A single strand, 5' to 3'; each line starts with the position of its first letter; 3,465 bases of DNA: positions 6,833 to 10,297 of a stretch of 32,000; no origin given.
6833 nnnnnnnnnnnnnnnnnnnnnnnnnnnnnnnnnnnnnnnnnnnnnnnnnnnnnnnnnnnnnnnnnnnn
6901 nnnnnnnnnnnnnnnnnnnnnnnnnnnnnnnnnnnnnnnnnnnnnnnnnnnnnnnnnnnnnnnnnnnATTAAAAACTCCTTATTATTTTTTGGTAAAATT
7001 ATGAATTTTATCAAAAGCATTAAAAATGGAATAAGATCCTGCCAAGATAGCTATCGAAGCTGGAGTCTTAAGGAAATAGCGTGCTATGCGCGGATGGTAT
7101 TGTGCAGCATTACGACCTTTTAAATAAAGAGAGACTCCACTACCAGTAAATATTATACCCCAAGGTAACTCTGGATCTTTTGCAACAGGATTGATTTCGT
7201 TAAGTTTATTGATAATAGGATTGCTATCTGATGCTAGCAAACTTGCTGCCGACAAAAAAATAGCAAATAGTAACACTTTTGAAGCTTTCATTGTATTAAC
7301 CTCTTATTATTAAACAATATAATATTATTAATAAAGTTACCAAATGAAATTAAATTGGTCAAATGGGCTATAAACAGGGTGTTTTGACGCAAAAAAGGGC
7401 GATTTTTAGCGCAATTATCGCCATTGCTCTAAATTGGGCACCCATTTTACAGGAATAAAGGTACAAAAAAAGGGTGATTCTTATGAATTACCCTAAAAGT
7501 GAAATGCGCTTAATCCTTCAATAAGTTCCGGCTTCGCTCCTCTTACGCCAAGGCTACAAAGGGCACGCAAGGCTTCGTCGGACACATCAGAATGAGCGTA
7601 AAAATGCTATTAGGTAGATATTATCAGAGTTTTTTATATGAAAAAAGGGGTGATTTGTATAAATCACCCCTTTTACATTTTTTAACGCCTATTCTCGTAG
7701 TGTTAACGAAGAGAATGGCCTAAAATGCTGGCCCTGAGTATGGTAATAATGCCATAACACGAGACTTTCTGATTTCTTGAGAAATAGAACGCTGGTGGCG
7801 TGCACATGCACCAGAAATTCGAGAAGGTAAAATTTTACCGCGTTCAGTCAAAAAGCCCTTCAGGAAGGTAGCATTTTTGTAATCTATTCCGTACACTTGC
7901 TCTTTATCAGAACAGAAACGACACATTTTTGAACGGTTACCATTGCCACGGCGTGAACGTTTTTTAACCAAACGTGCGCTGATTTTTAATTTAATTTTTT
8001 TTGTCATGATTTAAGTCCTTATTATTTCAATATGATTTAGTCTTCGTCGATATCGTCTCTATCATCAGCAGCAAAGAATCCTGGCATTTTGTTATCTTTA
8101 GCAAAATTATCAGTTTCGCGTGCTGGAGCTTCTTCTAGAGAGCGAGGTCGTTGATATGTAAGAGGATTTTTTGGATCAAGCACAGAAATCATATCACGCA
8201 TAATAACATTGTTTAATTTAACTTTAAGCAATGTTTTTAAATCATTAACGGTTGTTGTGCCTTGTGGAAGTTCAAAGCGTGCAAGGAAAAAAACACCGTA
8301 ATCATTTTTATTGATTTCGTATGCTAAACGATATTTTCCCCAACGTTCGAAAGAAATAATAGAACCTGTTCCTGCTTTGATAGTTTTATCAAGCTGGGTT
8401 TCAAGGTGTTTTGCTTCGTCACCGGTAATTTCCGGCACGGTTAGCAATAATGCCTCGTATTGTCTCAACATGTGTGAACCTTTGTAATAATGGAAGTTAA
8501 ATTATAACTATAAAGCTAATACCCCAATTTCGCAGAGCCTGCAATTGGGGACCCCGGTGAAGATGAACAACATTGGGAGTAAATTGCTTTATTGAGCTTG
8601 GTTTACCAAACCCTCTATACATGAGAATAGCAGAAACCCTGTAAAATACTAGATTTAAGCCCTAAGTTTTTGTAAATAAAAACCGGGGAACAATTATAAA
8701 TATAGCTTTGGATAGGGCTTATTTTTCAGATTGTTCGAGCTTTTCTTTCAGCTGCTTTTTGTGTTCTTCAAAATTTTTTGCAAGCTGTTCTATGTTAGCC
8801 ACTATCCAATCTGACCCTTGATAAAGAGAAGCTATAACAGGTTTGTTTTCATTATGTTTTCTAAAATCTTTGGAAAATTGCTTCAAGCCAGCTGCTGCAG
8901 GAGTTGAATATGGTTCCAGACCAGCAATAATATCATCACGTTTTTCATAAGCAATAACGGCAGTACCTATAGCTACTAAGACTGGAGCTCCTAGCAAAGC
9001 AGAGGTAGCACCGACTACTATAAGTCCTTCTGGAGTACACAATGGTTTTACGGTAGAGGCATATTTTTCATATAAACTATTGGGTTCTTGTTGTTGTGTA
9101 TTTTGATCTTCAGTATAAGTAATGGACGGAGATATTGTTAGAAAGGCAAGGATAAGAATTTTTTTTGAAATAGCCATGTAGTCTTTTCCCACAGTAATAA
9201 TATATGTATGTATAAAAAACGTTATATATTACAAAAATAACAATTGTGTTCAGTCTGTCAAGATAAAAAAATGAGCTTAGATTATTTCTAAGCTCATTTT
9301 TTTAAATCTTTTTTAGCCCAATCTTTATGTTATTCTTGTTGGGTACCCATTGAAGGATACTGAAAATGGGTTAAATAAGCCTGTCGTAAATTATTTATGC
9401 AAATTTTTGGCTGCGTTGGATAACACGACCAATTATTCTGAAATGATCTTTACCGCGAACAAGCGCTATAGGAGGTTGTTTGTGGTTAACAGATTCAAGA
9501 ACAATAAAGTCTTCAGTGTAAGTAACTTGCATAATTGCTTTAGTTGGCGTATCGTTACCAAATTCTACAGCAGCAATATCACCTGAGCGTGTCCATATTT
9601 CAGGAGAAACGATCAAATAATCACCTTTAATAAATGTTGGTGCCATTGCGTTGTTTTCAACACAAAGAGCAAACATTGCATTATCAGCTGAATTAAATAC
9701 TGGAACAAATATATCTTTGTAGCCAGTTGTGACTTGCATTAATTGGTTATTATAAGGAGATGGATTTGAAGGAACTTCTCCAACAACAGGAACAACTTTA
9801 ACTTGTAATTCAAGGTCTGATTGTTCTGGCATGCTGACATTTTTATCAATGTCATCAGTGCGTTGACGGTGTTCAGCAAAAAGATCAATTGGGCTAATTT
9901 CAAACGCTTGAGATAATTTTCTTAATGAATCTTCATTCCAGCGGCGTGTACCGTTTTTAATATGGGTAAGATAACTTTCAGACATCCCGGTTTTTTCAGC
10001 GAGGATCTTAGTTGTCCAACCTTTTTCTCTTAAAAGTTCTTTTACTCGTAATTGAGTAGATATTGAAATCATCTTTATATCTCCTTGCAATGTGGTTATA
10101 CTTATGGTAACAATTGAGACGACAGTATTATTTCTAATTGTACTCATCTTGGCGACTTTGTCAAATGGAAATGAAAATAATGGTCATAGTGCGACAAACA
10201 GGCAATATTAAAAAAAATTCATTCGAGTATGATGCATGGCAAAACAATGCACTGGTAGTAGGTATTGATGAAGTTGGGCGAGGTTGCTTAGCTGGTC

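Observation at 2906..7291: Eight-gene tandem array of diversified small secreted proteins, most with a C-terminal membrane anchor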

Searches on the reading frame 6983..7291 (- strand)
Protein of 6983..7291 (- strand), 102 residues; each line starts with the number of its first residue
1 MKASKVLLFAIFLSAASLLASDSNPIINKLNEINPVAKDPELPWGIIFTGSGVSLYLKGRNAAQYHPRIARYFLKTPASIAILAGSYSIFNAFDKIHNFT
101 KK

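Call 6: search_protein_families(library=pfam, proteins=[window:6983-7291:-], max_evalue=1)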
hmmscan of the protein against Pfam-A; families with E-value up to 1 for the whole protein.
window:6983-7291:- (102 aa): 1 family
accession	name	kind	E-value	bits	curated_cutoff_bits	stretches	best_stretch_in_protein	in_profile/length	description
PF09716.15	ETRAMP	-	0.11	13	29.1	1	1-23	1-23/81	Malarial early transcribed membrane protein (ETRAMP)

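Call 29: search_protein_families(library=ncbifam, proteins=[window:6983-7291:-], max_evalue=0.1)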
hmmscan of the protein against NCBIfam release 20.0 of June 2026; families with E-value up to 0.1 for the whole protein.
window:6983-7291:- (102 aa): 0 families

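Call 59: find_homologous_proteins(query=window:6983-7291:-, max_evalue=0.01)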
Query window:6983-7291:- (102 aa): 2 proteins with E <= 0.01 among 11 candidates.
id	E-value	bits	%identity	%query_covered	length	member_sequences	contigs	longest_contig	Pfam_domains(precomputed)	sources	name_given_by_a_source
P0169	1.6e-59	216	100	100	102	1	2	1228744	-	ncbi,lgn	-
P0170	5.0e-49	182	82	100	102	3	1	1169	-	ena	-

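Call 60: find_encoding_contigs(protein=P0170, flank=3000, max_places=2)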
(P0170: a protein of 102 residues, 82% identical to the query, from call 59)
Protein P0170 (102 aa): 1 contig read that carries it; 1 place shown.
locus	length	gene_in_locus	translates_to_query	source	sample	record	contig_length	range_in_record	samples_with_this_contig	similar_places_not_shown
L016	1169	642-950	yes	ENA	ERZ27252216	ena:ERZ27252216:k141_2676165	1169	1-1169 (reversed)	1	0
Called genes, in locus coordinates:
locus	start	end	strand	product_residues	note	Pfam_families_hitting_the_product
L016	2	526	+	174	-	?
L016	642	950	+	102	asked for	-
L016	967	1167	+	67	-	?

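Call 68: search_protein_families(library=padloc, proteins=[window:6983-7291:-], max_evalue=0.01)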
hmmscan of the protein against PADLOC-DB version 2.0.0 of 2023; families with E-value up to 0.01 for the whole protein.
window:6983-7291:- (102 aa): 0 families

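Call 69: search_protein_families(library=phrogs, proteins=[window:6983-7291:-], max_evalue=0.01)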
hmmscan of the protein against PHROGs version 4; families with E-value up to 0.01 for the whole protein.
window:6983-7291:- (102 aa): 0 families

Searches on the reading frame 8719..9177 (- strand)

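Call 6: search_protein_families(library=pfam, proteins=[window:8719-9177:-], max_evalue=1)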
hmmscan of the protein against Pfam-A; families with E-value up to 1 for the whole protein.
window:8719-9177:- (152 aa): 2 families
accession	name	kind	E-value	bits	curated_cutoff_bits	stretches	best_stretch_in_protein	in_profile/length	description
PF16867.11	DMSP_lyase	-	0.018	15.2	27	0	8-53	48-90/162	Dimethlysulfonioproprionate lyase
PF04837.17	MbeB_N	-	0.28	12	22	1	130-152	24-46/52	MbeB-like, N-term conserved region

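Call 29: search_protein_families(library=ncbifam, proteins=[window:8719-9177:-], max_evalue=0.1)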
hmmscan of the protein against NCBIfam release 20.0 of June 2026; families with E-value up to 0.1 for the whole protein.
window:8719-9177:- (152 aa): 0 families

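Call 68: search_protein_families(library=padloc, proteins=[window:8719-9177:-], max_evalue=0.01)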
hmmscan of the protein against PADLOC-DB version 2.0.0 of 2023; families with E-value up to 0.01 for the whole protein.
window:8719-9177:- (152 aa): 0 families

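Call 69: search_protein_families(library=phrogs, proteins=[window:8719-9177:-], max_evalue=0.01)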
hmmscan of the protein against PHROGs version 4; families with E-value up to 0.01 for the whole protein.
window:8719-9177:- (152 aa): 0 families

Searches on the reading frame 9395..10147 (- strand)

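Call 86: search_protein_families(library=pfam, proteins=[window:9395-10147:-], max_evalue=0.001)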
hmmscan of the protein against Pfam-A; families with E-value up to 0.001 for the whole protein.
window:9395-10147:- (250 aa): 5 families
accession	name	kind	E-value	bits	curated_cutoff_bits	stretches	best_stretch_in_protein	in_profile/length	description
PF00717.28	Peptidase_S24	-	1.7e-15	57.2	23.3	1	151-243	29-116/116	Peptidase S24-like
PF13443.12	HTH_26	-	4.5e-09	36.9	22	1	35-90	2-58/63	Cro/C1-type HTH DNA-binding domain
PF12844.13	HTH_19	-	2e-08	34.5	30.2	1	34-90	3-59/64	Helix-turn-helix domain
PF01381.28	HTH_3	-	3.2e-08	33.9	23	1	35-88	1-54/55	Helix-turn-helix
PF13560.12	HTH_31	-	0.00047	20.8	27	1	36-86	7-58/64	Helix-turn-helix domain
